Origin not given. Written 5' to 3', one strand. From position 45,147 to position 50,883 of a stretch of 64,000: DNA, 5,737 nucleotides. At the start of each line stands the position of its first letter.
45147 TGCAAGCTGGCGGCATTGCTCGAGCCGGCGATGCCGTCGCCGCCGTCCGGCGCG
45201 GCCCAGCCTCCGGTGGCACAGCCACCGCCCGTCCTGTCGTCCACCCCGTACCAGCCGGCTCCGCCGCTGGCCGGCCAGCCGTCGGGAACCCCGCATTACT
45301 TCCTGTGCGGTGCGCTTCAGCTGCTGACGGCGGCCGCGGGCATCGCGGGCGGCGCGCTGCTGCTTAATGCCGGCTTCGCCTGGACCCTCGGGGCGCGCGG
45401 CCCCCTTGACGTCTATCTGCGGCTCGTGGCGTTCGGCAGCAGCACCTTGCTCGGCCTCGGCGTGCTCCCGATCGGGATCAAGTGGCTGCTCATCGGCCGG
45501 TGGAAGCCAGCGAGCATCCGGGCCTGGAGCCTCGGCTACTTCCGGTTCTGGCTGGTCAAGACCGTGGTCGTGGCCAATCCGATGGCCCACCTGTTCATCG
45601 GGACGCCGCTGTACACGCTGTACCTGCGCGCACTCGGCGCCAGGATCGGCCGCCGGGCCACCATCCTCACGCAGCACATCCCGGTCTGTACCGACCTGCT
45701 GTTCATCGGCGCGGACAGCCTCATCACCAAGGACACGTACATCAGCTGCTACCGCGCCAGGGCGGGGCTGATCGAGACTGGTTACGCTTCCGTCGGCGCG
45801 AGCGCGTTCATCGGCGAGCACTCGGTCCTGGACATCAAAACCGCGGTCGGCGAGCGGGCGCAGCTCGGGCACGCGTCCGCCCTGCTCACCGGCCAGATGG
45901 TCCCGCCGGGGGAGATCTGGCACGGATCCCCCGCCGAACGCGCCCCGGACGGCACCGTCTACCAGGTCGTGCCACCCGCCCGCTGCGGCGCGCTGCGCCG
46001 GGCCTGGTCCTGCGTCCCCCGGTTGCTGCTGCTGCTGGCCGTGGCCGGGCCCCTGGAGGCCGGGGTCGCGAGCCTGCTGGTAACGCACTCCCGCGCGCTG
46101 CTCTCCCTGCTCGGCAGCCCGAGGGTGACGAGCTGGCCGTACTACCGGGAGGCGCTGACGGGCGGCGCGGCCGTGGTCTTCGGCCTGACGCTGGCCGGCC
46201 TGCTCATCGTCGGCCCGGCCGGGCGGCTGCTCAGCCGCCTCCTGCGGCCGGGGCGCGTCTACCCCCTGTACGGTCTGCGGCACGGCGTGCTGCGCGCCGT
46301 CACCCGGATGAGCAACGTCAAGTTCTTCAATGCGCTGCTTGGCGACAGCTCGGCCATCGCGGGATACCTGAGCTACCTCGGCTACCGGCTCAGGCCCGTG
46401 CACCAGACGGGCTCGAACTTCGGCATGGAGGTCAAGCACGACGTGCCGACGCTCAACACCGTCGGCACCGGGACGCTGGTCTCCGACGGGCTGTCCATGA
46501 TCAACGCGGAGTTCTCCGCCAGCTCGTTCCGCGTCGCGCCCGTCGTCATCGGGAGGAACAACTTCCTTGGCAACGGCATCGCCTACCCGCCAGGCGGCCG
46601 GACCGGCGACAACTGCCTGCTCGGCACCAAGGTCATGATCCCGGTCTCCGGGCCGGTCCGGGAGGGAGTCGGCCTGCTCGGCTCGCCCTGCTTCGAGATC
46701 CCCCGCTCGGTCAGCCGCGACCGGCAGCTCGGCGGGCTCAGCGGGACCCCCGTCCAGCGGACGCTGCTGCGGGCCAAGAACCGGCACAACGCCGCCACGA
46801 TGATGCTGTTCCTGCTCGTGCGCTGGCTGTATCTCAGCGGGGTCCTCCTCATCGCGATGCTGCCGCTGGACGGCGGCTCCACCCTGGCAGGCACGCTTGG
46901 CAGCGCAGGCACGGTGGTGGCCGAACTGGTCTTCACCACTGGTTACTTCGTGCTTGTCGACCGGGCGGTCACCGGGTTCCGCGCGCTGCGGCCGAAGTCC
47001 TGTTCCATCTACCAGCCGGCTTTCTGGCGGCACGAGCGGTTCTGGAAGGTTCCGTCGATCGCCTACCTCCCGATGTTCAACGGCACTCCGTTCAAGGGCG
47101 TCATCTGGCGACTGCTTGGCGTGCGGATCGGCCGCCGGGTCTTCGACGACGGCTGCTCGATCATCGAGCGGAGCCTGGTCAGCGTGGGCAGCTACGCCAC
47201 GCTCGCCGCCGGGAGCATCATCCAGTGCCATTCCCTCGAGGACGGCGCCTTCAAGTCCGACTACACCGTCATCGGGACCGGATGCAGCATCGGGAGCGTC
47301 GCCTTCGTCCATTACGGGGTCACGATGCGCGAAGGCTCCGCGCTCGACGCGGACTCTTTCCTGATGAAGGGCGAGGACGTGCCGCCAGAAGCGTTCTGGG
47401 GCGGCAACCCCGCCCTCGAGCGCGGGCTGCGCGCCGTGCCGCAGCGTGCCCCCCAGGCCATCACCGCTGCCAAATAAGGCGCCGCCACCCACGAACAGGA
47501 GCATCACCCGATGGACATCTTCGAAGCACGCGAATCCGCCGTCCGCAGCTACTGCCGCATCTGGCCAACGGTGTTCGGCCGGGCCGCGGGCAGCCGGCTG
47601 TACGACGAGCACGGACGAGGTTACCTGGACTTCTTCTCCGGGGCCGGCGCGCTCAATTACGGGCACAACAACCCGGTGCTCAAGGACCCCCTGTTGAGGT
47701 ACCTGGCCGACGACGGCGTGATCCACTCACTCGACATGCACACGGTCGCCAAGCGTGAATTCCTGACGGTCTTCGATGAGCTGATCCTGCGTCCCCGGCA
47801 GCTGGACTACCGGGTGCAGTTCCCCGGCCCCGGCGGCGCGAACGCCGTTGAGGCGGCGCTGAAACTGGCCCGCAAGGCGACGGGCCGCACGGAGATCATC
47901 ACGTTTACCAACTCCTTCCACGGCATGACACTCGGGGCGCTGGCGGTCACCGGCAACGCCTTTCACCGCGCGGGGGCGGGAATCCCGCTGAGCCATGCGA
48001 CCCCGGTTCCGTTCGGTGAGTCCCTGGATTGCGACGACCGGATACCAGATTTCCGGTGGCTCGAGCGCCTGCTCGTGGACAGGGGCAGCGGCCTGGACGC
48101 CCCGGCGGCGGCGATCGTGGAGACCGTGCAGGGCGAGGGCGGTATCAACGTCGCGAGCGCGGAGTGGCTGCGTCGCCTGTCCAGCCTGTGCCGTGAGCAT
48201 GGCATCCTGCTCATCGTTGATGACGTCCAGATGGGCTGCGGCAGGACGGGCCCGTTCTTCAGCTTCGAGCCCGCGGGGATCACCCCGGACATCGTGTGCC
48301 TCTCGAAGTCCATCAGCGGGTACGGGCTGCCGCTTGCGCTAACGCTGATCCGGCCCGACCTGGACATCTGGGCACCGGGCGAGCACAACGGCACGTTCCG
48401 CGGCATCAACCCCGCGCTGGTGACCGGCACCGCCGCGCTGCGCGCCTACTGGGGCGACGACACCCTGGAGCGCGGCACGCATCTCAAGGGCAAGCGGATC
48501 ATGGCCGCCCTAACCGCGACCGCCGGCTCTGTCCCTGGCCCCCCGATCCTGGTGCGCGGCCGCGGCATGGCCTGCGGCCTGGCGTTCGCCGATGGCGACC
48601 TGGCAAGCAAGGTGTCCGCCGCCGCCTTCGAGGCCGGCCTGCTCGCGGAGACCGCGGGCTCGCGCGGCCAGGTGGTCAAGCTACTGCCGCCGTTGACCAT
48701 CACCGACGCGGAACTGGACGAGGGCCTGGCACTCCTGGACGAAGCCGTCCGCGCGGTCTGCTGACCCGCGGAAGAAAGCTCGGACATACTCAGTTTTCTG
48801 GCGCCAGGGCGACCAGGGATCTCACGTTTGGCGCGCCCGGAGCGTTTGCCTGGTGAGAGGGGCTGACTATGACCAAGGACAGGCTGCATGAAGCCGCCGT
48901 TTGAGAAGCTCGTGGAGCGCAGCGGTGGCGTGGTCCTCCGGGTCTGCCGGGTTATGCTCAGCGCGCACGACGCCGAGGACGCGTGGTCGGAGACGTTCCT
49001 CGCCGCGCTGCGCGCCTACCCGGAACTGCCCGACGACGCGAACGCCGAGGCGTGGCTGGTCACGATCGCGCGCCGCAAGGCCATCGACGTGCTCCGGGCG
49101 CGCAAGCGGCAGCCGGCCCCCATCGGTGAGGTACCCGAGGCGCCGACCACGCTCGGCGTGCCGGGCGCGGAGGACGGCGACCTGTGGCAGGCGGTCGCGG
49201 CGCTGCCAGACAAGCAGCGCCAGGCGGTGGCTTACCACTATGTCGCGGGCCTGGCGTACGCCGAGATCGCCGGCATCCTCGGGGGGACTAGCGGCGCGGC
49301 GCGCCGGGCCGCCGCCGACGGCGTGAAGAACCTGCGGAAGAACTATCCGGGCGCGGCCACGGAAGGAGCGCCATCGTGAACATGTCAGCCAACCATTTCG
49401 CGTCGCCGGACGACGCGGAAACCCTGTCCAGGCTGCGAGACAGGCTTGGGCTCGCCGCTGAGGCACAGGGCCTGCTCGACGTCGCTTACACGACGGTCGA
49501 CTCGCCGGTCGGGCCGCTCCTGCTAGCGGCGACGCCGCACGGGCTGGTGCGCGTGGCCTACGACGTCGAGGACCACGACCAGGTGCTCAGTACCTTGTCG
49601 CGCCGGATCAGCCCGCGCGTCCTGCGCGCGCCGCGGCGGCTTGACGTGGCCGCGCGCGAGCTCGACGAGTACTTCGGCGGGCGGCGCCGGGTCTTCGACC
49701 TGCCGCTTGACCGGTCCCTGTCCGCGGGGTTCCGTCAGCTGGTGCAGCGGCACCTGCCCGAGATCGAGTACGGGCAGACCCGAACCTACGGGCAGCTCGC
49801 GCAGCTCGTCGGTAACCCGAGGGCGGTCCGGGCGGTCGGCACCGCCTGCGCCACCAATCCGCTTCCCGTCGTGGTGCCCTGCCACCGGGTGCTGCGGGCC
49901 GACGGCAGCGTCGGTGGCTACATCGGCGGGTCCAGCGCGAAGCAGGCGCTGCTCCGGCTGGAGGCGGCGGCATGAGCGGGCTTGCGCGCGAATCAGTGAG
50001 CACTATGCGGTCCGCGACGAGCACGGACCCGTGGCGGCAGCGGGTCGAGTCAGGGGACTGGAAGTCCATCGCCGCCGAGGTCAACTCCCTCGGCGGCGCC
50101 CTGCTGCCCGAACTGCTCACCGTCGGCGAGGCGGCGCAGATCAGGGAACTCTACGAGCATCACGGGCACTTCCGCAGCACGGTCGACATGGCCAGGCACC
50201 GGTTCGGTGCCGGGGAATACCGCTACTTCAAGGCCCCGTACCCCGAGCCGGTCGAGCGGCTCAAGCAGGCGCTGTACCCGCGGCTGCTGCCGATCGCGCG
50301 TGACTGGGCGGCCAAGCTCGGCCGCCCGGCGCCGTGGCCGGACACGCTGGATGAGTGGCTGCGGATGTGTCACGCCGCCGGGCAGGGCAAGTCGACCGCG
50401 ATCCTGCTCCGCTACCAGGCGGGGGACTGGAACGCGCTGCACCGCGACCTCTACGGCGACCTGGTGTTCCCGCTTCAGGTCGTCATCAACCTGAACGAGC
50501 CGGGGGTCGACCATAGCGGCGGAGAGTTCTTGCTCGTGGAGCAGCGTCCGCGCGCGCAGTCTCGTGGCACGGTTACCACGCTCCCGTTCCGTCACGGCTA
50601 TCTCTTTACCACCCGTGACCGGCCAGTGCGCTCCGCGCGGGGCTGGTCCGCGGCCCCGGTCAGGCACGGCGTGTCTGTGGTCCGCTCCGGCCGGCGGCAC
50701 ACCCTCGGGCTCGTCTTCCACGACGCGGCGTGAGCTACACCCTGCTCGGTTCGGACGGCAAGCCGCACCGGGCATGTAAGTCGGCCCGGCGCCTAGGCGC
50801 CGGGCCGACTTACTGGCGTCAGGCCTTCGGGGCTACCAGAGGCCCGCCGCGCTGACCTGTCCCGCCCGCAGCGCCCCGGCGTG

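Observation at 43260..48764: Pls-type synthetase plus orphan ectB: candidate poly-diaminobutyrate pathway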

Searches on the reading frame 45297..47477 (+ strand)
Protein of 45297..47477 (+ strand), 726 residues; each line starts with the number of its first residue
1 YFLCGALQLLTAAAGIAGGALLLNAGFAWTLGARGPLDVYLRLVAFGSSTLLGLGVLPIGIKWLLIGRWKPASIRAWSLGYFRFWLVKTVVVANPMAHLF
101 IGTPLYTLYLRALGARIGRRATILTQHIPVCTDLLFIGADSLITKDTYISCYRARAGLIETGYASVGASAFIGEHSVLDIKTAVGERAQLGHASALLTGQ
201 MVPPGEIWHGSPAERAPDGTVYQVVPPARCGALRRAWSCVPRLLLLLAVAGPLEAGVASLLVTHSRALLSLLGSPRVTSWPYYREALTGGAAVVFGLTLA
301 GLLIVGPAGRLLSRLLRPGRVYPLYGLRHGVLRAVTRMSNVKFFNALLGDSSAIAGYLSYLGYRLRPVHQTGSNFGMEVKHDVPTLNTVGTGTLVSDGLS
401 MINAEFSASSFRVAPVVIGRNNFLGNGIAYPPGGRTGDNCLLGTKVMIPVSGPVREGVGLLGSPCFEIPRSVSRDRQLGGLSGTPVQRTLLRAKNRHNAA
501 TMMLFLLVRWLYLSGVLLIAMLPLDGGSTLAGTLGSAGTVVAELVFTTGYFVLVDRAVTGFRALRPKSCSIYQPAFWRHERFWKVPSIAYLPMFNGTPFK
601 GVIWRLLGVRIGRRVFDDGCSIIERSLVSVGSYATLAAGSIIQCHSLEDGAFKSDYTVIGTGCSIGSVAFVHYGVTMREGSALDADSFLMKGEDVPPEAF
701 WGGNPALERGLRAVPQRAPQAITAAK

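Call 70: search_solved_structures(query=window:45297-47477:+, max_evalue=1)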
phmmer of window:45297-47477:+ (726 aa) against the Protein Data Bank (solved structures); distinct sequences matched with E-value up to 1: 32.
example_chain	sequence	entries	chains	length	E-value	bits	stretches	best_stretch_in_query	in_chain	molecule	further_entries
7ar9_z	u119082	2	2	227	0.0043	18.5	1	130-216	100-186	CA3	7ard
7ar7_x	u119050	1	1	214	0.0061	18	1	165-214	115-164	Gamma carbonic anhydrase-like 2, mitochondrial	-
7aqq_x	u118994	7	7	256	0.0084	17.6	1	165-214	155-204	Gamma carbonic anhydrase-like 2, mitochondrial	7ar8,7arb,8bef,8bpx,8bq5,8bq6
9f5x_u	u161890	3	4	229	0.0089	17.5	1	157-218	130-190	CAG1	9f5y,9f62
7ar9_x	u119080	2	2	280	0.0093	17.4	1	165-223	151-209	CAL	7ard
4eqy_A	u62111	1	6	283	0.011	17.2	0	164-195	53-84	Acyl-[acyl-carrier-protein]--UDP-N-acetylglucosamine O-acyltransferase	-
3ixc_A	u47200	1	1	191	0.011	17.2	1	164-214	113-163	Hexapeptide transferase family protein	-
8j40_A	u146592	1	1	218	0.013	17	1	653-708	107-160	CatB8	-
7a23_o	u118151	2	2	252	0.02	16.3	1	166-214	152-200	CAL1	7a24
1kqa_A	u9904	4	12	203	0.02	16.3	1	339-476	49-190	GALACTOSIDE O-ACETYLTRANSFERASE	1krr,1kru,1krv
1j2z_A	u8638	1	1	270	0.03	15.7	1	632-713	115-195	Acyl-[acyl-carrier-protein]--UDP-N-acetylglucosamine O-acyltransferase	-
7ar7_z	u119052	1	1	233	0.035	15.5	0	375-427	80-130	Gamma carbonic anhydrase 1, mitochondrial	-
6x89_L2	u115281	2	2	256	0.044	15.2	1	164-215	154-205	gamma carbonic anhydrase-like 2, mitochondrial | NDUCAL2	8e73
3srt_A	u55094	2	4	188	0.052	15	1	404-468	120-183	Maltose O-acetyltransferase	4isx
3ftt_A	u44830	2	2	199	0.053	14.9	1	636-706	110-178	Putative acetyltransferase SACOL2570 | Galactoside O-acetyltransferase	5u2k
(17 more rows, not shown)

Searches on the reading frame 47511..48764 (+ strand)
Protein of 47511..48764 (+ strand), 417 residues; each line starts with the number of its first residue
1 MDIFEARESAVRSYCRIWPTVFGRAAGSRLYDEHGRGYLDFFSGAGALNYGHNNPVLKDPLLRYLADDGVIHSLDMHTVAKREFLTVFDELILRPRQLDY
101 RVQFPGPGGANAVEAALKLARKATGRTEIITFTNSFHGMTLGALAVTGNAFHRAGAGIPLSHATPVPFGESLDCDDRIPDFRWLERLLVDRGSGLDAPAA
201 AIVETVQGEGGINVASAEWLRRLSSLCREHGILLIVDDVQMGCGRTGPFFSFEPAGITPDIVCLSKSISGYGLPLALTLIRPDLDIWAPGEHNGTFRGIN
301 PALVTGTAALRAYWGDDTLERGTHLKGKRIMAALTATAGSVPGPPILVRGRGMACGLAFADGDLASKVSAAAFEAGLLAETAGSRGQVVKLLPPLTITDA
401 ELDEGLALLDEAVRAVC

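Call 6: search_protein_families(library=pfam, proteins=[window:47511-48764:+], max_evalue=0.01)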
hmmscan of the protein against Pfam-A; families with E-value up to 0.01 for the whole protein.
window:47511-48764:+ (417 aa): 1 family
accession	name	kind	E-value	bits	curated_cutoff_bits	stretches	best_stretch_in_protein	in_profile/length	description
PF00202.27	Aminotran_3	-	1.4e-69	235.2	30.5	1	20-412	11-402/403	Aminotransferase class-III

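Call 7: search_protein_families(library=ncbifam, proteins=[window:47511-48764:+], max_evalue=0.01)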
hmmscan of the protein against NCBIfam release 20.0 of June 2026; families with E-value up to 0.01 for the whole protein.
window:47511-48764:+ (417 aa): 69 families (the best 25 are shown)
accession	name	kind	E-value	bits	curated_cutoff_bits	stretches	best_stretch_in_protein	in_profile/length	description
NF006733.0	PRK09264.1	subfamily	8.5e-193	640.6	438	1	1-416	4-417/425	diaminobutyrate--2-oxoglutarate transaminase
TIGR02407.1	ectoine_ectB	equivalog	2.2e-185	616.1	552.2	1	2-414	1-411/412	diaminobutyrate--2-oxoglutarate transaminase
TIGR00709.1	dat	subfamily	2.8e-135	451.3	401.6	1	2-415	5-435/442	diaminobutyrate--2-oxoglutarate transaminase family protein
NF005393.0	PRK06938.1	subfamily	1.6e-95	320.2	671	1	5-415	36-464/469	diaminobutyrate--2-oxoglutarate transaminase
NF005386.0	PRK06931.1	equivalog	9.1e-93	311.4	753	1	7-414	29-453/461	diaminobutyrate--2-oxoglutarate transaminase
NF004426.0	PRK05769.1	equivalog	7.2e-69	232.7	552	1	7-415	25-439/441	acetyl ornithine aminotransferase family protein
TIGR00707.1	argD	subfamily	3.4e-68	230.2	410.05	1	12-413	4-380/381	acetylornithine/succinylornithine family transaminase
NF005993.0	PRK08117.1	subfamily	4.3e-67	226.6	574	1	24-415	31-429/433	aspartate aminotransferase family protein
NF002797.0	PRK02936.1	equivalog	1.5e-63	214.9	496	1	18-413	11-377/385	acetylornithine transaminase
NF053554.1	prodigi_MAP_PigE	equivalog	1.2e-62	212.5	850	1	20-374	402-741/837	prodigiosin MAP biosynthesis aminotransferase PigE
NF002874.0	PRK03244.1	equivalog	8.8e-62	209.1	457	1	20-414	27-393/399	acetylornithine transaminase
NF002325.0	PRK01278.1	subfamily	1.8e-59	201.4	372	1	19-415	14-388/395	acetylornithine transaminase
NF003273.0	PRK04260.1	equivalog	3.6e-59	200.2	616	1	22-412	15-374/376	acetylornithine transaminase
NF049976.1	AmadipTransam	equivalog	1.1e-55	189.2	650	1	13-414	9-413/416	2-aminoadipate transaminase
TIGR00700.1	GABAtrnsam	equivalog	2.1e-55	188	506.65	1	19-414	16-419/420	4-aminobutyrate--2-oxoglutarate transaminase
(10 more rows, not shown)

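Call 54: find_encoding_contigs(protein=window:47511-48764:+, flank=6000, max_places=4)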
Protein window:47511-48764:+ (417 aa): 23 contigs read that carry it; 4 places shown.
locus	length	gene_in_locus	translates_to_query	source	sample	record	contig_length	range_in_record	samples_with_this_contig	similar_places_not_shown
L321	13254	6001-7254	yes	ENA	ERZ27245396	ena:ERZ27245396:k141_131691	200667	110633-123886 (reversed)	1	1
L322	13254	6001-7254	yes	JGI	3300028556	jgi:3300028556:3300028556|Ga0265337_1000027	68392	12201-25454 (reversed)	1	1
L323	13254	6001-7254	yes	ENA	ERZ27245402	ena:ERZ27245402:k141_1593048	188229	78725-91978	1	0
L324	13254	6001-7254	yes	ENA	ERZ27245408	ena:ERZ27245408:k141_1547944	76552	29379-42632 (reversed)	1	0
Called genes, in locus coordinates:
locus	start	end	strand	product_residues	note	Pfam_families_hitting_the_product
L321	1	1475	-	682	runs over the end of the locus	PF05223:MecA_N (weak), PF00905:Transpeptidase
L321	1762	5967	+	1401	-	PF00501:AMP-binding, PF00550:PP-binding (weak)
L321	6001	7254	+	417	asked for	PF00202:Aminotran_3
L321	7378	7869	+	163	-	PF04542:Sigma70_r2, PF08281:Sigma70_r4_2, PF04545:Sigma70_r4 (weak)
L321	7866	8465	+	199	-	PF02870:Methyltransf_1N, PF01035:DNA_binding_1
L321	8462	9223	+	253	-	PF09859:Oxygenase-NA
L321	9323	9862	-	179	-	PF02870:Methyltransf_1N, PF01035:DNA_binding_1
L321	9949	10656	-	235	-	PF00440:TetR_N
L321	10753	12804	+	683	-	PF07690:MFS_1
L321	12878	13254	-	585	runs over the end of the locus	PF03537:Glyco_hydro_114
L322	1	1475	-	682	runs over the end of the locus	PF05223:MecA_N (weak), PF00905:Transpeptidase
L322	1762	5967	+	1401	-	PF00501:AMP-binding, PF00550:PP-binding (weak)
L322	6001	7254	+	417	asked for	PF00202:Aminotran_3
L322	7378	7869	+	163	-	PF04542:Sigma70_r2, PF08281:Sigma70_r4_2, PF04545:Sigma70_r4 (weak)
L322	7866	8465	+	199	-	PF02870:Methyltransf_1N, PF01035:DNA_binding_1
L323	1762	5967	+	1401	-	PF00501:AMP-binding, PF00550:PP-binding (weak)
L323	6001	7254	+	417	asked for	PF00202:Aminotran_3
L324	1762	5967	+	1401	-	PF00501:AMP-binding, PF13193:AMP-binding_C (faint), PF00550:PP-binding (weak)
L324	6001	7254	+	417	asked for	PF00202:Aminotran_3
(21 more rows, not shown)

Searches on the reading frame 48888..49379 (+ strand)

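Call 10: search_protein_families(library=pfam, proteins=[window:48888-49379:+], max_evalue=0.001)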
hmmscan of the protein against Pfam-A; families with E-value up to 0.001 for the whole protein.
window:48888-49379:+ (163 aa): 3 families
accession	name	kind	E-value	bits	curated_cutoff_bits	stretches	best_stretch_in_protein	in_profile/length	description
PF04542.20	Sigma70_r2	-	2.6e-13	50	24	1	8-74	1-70/71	Sigma-70 region 2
PF08281.18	Sigma70_r4_2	-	2e-10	40.6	25.7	1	98-148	3-53/54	Sigma-70, region 4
PF04545.22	Sigma70_r4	-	4.6e-07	29.7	24.1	1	103-151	2-50/50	Sigma-70, region 4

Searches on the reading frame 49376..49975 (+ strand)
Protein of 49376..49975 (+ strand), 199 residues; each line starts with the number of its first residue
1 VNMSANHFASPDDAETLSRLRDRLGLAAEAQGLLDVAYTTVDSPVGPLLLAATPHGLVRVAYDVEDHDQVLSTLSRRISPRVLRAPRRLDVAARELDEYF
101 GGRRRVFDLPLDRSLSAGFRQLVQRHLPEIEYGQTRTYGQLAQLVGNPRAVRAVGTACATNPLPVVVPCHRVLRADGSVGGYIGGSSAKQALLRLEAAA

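Call 10: search_protein_families(library=pfam, proteins=[window:49376-49975:+], max_evalue=0.001)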
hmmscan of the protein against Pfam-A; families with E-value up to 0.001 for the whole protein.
window:49376-49975:+ (199 aa): 2 families
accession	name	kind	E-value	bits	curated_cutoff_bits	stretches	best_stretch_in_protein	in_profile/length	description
PF01035.26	DNA_binding_1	-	7e-31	106.4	27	1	119-197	2-80/81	6-O-methylguanine DNA methyltransferase, DNA binding domain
PF02870.21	Methyltransf_1N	-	8.1e-09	36.3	21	1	37-112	2-70/71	6-O-methylguanine DNA methyltransferase, ribonuclease-like domain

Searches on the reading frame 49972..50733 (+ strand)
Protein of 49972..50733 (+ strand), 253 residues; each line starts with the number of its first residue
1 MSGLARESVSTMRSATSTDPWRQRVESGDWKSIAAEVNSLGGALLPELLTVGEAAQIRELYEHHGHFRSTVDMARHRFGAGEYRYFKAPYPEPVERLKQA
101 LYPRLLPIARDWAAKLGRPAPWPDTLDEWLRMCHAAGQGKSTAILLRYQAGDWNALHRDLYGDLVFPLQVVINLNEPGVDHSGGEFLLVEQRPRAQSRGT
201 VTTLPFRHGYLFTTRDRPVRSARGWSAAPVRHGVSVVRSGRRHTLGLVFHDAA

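Call 10: search_protein_families(library=pfam, proteins=[window:49972-50733:+], max_evalue=0.001)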
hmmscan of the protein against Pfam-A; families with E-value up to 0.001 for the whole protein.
window:49972-50733:+ (253 aa): 1 family
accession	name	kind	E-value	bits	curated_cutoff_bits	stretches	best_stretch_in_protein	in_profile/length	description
PF09859.15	Oxygenase-NA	-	1e-77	260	26.2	1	81-252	1-172/172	Oxygenase, catalysing oxidative methylation of damaged DNA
